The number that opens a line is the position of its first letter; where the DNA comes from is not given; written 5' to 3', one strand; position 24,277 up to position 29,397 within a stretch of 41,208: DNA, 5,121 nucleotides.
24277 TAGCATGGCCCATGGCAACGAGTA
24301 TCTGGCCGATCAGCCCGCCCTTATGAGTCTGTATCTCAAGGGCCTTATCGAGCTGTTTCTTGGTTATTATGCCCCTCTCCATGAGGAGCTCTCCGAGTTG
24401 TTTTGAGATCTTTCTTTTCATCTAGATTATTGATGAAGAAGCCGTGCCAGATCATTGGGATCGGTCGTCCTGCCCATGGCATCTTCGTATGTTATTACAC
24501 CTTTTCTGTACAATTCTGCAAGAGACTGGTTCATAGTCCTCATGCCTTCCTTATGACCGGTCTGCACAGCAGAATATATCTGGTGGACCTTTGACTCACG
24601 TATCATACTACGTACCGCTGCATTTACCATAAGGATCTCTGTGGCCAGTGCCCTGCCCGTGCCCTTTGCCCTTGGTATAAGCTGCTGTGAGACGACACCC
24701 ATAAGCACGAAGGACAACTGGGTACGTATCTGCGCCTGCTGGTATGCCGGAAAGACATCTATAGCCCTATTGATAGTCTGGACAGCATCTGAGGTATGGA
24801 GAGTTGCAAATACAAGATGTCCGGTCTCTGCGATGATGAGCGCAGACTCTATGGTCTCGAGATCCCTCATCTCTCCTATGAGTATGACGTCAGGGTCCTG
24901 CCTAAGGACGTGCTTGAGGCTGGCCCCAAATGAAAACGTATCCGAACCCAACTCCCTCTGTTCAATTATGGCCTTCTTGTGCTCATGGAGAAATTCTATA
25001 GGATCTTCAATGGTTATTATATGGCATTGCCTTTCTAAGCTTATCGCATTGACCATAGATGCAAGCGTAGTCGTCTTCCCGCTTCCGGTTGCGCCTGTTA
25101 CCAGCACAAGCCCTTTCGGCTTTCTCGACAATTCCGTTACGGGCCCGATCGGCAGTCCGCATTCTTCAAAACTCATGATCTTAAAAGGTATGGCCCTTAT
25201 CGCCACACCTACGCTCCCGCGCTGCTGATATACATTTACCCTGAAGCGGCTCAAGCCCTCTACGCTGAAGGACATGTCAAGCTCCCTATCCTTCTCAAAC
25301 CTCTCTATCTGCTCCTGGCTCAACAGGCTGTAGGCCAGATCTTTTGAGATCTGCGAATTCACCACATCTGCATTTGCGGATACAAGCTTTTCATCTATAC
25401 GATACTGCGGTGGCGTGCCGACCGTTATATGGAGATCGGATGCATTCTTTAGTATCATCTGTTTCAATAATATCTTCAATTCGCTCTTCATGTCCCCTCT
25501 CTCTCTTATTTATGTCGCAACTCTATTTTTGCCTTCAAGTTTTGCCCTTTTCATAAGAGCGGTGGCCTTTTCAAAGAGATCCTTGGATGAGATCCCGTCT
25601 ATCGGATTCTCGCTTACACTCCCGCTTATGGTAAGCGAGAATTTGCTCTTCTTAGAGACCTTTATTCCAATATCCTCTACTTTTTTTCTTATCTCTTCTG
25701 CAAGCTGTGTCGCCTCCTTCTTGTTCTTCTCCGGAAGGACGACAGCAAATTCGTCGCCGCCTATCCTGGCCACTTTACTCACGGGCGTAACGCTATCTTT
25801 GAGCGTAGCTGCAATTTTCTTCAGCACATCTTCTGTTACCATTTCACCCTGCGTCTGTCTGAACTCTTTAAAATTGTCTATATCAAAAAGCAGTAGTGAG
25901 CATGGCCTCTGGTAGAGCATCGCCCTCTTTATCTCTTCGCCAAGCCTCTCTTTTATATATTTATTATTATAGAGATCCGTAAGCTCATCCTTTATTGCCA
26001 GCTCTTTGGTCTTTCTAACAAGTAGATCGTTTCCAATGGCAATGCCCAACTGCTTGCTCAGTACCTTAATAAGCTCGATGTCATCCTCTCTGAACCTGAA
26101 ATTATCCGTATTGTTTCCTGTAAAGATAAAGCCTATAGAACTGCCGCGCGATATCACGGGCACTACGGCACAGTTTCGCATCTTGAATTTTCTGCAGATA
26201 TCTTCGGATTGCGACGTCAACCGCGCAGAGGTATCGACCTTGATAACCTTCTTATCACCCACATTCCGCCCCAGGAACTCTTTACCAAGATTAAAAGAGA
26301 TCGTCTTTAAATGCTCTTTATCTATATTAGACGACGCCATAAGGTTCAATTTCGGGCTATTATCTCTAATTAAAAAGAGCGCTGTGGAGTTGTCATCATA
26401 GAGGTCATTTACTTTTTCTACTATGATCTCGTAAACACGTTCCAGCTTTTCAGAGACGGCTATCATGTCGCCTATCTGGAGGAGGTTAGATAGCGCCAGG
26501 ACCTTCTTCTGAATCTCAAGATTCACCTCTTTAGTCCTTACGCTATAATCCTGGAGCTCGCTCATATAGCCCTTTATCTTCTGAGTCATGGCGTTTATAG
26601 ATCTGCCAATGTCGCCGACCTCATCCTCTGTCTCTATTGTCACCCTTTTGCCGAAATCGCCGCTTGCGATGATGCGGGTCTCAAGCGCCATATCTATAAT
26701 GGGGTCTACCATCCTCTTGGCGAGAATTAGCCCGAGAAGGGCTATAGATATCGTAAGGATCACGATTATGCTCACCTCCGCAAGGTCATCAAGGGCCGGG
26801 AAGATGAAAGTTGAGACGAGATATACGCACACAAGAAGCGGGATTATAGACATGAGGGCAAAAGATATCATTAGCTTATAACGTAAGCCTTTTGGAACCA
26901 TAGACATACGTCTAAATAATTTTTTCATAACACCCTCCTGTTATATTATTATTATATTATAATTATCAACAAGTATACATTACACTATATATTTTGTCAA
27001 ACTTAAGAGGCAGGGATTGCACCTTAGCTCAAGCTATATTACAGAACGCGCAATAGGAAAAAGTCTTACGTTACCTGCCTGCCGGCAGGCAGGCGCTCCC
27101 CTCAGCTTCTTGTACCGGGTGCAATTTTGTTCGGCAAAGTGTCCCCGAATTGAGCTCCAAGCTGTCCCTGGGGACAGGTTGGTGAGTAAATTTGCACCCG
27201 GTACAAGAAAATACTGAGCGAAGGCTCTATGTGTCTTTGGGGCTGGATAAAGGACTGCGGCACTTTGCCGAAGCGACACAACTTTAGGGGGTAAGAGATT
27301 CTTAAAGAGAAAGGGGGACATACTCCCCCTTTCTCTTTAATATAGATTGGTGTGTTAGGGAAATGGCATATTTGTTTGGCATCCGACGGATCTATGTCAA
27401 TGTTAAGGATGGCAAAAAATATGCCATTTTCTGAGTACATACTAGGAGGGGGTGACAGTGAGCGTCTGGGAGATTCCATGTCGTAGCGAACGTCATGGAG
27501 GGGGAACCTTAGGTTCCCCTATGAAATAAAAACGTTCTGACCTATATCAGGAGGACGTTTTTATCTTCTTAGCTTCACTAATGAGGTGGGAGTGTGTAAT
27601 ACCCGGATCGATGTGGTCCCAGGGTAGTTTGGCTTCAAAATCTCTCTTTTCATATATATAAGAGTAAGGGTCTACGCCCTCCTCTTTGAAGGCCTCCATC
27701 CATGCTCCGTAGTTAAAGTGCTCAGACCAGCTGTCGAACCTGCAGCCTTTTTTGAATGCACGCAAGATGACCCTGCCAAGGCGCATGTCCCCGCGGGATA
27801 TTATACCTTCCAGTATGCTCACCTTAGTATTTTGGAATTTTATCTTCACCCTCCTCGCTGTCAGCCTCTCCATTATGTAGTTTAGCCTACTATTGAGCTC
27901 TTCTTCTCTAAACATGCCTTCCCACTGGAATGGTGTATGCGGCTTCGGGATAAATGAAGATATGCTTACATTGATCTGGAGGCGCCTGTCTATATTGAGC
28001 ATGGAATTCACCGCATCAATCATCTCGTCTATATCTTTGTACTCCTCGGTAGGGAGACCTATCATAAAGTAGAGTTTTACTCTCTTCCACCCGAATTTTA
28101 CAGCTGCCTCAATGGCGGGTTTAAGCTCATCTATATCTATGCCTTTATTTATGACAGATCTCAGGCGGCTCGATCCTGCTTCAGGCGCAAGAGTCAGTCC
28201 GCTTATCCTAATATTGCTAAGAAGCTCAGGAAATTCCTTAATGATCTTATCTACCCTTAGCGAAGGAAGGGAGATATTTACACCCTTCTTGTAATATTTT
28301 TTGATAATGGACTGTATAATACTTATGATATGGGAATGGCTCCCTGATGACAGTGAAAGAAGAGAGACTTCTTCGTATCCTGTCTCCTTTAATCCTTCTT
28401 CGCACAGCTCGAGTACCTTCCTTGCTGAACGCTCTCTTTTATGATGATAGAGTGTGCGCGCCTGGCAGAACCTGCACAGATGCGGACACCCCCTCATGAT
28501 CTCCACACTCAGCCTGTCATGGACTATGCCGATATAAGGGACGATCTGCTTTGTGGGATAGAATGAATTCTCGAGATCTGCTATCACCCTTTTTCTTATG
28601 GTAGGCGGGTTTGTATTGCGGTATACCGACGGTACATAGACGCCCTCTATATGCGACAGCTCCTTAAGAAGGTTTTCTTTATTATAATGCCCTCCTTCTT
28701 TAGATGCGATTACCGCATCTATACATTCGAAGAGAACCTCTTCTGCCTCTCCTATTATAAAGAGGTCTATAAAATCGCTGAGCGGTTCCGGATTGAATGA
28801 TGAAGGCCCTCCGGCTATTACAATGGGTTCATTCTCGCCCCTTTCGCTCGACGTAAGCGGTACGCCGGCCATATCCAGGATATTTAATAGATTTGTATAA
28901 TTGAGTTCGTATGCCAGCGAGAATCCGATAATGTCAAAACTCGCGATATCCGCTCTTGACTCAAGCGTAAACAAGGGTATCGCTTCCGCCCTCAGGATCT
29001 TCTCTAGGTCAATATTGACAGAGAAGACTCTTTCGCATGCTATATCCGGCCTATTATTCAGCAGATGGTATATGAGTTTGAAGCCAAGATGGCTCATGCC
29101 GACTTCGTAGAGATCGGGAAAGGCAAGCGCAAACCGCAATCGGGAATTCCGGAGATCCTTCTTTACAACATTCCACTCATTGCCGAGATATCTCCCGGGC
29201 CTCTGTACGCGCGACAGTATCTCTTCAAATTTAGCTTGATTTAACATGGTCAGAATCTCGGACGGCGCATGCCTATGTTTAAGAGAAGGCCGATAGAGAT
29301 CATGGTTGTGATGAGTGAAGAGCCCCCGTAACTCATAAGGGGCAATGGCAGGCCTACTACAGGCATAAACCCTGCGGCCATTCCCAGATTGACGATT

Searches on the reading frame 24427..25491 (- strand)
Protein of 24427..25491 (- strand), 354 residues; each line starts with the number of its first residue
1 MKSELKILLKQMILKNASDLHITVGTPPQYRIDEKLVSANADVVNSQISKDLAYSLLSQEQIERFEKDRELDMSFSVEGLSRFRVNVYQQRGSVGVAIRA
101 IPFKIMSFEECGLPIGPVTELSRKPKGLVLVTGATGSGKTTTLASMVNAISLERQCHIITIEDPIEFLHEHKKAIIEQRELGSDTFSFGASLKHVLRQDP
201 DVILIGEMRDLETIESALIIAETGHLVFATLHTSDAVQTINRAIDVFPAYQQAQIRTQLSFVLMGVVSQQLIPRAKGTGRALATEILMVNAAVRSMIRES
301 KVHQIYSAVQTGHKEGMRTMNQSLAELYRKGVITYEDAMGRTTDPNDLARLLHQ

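Call 10: search_protein_families(library=pfam, proteins=[window:24427-25491:-])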
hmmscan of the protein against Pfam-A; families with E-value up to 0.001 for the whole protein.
window:24427-25491:- (354 aa): 6 families
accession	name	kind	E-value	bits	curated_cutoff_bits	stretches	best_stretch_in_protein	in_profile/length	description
PF00437.27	T2SSE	-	2.5e-43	148.6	24.9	1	7-294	14-288/370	Type II/IV secretion system protein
PF25199.1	nSTAND_NTPase5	-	3.4e-05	24.1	34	1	122-178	37-93/145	Novel STAND NTPase 5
PF13401.12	AAA_22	-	0.00015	22.6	27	1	125-211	4-96/130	AAA domain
PF20720.3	nSTAND3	-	0.00019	21.6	27.2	0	126-174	17-67/155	Novel STAND NTPase 3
PF10236.15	DAP3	-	0.00035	20.3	23.1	1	124-179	21-75/311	Mitochondrial ribosomal death-associated protein 3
PF01580.24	FtsK_SpoIIIE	-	0.00067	19.6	24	0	122-150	36-63/221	FtsK/SpoIIIE family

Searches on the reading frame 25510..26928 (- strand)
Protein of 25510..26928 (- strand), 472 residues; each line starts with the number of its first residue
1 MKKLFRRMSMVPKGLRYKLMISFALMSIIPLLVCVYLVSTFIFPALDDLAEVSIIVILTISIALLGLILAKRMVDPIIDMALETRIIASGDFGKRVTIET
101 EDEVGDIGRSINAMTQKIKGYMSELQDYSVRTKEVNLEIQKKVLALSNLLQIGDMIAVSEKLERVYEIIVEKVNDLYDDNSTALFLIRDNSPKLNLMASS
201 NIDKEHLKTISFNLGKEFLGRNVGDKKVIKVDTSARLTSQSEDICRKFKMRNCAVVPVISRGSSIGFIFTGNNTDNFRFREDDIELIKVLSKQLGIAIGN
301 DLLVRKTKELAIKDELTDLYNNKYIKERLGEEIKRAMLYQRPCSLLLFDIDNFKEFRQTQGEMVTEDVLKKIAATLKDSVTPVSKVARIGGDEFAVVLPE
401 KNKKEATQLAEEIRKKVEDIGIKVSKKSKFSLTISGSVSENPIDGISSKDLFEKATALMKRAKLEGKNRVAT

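Call 10: search_protein_families(library=pfam, proteins=[window:25510-26928:-])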
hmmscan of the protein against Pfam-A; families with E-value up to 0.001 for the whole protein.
window:25510-26928:- (472 aa): 5 families
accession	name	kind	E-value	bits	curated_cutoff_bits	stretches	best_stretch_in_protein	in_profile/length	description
PF00990.26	GGDEF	-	6.4e-34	117.5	23.8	1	312-469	2-161/161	Diguanylate cyclase, GGDEF domain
PF00672.30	HAMP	-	6.8e-12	46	25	1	69-119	2-52/53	HAMP domain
PF01590.32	GAF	-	3.7e-10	40.9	22.4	1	162-298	2-133/133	GAF domain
PF13185.12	GAF_2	-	8.9e-10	39.3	28.6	1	162-298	4-135/136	GAF domain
PF13492.12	GAF_3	-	1.2e-06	29.4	27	1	162-300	2-129/129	GAF domain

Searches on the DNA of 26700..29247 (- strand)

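Call 4: search_rna_families(source=window, start=26700, end=27800, threshold=evalue, max_evalue=10, show_alignments=3)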
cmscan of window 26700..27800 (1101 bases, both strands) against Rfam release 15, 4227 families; matches with E-value up to 10: 10.
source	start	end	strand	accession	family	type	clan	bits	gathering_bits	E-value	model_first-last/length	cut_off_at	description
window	27300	27369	-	RF02029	sraA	Gene; sRNA;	-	22.1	56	1.1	1-95/95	no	sraA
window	27102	27210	+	RF03565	mir-1282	Gene; miRNA;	-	21.8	107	0.19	1-101/101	no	mir-1282 microRNA precursor family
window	27290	27337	-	RF02892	SR6_antitoxin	Gene; antisense;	-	20.2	55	1.3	1-104/104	no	Bacillus SR6 antitoxin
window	27262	27342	+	RF02029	sraA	Gene; sRNA;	-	19.5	56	4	1-95/95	no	sraA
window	27198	27338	+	RF00166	PrrB_RsmZ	Gene; sRNA;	CL00106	18.7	44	0.081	1-133/133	no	PrrB/RsmZ RNA family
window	27302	27340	-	RF03831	mir-627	Gene; miRNA;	-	18.4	86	0.71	24-65/87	no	mir-627 microRNA precursor family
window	27302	27340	+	RF03831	mir-627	Gene; miRNA;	-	17.7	86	1.2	23-66/87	no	mir-627 microRNA precursor family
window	27297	27344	+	RF03880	mir-1684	Gene; miRNA;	-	16.9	60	3.3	1-87/87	no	mir-1684 microRNA precursor family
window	27105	27211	-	RF00784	mir-486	Gene; miRNA;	-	15.3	69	2.7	1-68/68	no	mir-486 microRNA precursor family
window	27506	27540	+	RF00151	SNORD58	Gene; snRNA; snoRNA; CD-box;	CL00064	14.9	42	7.1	25-60/65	no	Small nucleolar RNA SNORD58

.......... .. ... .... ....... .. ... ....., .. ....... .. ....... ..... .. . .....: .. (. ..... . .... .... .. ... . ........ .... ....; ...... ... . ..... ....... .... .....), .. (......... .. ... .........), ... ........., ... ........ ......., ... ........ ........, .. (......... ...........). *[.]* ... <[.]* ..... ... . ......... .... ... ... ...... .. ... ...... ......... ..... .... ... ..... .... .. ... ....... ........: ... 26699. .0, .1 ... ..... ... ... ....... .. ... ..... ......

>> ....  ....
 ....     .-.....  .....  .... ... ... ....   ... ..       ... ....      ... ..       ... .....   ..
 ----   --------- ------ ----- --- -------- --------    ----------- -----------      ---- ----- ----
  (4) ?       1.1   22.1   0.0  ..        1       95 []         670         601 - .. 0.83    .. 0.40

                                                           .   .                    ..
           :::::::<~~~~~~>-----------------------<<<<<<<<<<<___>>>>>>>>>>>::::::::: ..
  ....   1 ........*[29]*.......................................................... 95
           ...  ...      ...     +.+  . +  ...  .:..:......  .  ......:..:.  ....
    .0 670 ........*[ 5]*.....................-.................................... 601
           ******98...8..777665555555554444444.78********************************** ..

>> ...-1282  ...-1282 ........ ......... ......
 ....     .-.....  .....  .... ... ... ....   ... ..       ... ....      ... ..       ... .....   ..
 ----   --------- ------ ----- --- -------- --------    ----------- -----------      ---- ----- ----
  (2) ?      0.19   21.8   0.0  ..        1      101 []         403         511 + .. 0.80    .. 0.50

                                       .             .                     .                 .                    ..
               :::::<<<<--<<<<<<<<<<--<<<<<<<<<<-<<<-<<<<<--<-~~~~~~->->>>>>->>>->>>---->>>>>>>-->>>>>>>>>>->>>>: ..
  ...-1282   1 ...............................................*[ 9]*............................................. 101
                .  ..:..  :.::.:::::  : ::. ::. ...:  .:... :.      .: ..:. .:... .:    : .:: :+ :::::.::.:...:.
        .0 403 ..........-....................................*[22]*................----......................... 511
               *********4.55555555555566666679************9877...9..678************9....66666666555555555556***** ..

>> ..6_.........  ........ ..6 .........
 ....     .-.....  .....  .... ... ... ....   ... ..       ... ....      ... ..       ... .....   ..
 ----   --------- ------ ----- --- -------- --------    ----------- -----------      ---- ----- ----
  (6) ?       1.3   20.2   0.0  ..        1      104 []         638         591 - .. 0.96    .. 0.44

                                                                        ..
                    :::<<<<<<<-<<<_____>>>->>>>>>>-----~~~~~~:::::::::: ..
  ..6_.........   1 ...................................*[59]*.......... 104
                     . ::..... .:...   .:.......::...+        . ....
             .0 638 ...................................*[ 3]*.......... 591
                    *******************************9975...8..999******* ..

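Call 53: search_rna_families(sources=[L029, L076, L048, L092], threshold=gathering)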
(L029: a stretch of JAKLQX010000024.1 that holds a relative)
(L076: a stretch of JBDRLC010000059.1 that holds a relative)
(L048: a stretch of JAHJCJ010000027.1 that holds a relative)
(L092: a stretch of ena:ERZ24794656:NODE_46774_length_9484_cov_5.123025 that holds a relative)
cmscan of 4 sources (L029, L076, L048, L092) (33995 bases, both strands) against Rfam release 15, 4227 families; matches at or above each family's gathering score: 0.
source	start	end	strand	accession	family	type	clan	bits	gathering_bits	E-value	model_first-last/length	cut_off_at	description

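Call 83: search_rna_families(sources=[L084, L090, L091, L008, L086, L088], threshold=gathering)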
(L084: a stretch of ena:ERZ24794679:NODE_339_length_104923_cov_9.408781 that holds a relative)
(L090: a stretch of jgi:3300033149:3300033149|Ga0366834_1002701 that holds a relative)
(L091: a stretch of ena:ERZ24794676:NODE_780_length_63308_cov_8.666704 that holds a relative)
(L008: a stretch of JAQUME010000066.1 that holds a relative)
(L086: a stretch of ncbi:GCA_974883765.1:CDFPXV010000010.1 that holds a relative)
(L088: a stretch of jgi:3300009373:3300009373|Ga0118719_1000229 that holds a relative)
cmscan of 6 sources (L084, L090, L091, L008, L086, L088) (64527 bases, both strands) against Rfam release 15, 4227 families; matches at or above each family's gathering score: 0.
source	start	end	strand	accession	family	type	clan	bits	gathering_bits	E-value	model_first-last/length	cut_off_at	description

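Call 90: search_dna_similar(query=window:27001-27570:+, collection=phages, mode=distant, max_evalue=0.01, max_rows=10)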
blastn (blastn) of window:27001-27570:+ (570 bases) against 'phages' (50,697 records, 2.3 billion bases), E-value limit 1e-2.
No match.

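Call 91: search_dna_similar(query=window:27001-27570:+, collection=plasmids, mode=distant, max_evalue=0.01, max_rows=10)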
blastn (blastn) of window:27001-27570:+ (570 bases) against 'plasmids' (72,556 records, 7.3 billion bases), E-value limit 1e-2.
No match.
